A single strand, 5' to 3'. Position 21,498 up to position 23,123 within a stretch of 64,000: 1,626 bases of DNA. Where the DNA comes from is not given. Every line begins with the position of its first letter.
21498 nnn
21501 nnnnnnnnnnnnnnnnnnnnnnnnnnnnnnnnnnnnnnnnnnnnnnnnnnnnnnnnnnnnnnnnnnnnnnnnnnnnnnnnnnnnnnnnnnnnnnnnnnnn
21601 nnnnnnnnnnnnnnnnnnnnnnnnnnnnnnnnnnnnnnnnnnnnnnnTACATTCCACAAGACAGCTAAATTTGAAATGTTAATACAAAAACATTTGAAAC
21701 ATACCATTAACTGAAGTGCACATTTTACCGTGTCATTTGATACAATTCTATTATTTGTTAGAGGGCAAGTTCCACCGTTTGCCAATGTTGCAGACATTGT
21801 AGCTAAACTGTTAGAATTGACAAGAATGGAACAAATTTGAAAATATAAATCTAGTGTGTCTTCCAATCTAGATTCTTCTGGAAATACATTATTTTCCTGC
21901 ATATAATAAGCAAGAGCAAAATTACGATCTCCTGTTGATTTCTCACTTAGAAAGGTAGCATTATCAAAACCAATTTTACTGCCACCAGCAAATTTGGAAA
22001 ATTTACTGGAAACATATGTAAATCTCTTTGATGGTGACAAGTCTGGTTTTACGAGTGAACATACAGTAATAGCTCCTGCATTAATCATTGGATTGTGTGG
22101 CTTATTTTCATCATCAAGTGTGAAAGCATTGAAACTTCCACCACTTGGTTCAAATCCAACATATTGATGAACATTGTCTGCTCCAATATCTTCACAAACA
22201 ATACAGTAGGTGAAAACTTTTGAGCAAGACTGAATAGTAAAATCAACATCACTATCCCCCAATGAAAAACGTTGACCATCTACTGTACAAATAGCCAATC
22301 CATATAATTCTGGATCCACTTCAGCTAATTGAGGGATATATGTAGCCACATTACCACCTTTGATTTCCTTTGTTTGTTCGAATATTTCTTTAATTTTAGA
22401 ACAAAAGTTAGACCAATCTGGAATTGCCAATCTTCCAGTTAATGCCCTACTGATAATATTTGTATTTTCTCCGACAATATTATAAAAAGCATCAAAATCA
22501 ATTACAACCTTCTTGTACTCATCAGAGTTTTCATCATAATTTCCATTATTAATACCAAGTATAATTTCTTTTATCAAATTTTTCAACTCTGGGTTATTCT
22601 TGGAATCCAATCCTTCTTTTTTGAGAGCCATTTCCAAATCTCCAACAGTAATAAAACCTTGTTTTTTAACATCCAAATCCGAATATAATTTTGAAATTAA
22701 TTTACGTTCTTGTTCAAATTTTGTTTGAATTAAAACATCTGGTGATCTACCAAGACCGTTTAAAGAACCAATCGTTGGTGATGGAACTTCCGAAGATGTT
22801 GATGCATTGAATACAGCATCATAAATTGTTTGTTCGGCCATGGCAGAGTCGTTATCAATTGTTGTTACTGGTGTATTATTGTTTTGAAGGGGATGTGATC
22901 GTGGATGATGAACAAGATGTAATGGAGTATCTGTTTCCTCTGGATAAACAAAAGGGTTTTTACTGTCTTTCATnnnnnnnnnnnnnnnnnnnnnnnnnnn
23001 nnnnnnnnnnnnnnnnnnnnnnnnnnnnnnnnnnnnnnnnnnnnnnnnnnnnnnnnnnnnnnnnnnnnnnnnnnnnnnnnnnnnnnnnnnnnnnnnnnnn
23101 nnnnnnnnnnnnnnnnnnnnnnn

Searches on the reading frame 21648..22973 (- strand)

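Call 51: search_protein_families(library=pfam, proteins=[window:21648-22973:-], max_evalue=0.0001)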
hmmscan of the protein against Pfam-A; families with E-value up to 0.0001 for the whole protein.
window:21648-22973:- (442 aa): 2 families
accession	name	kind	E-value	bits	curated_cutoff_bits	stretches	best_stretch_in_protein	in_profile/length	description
PF04960.20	Glutaminase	-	5.6e-76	255.9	27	1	207-424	1-217/286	Glutaminase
PF17959.7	EF-hand_14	-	2.3e-06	28.3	23.7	1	97-185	6-90/90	EF-hand domain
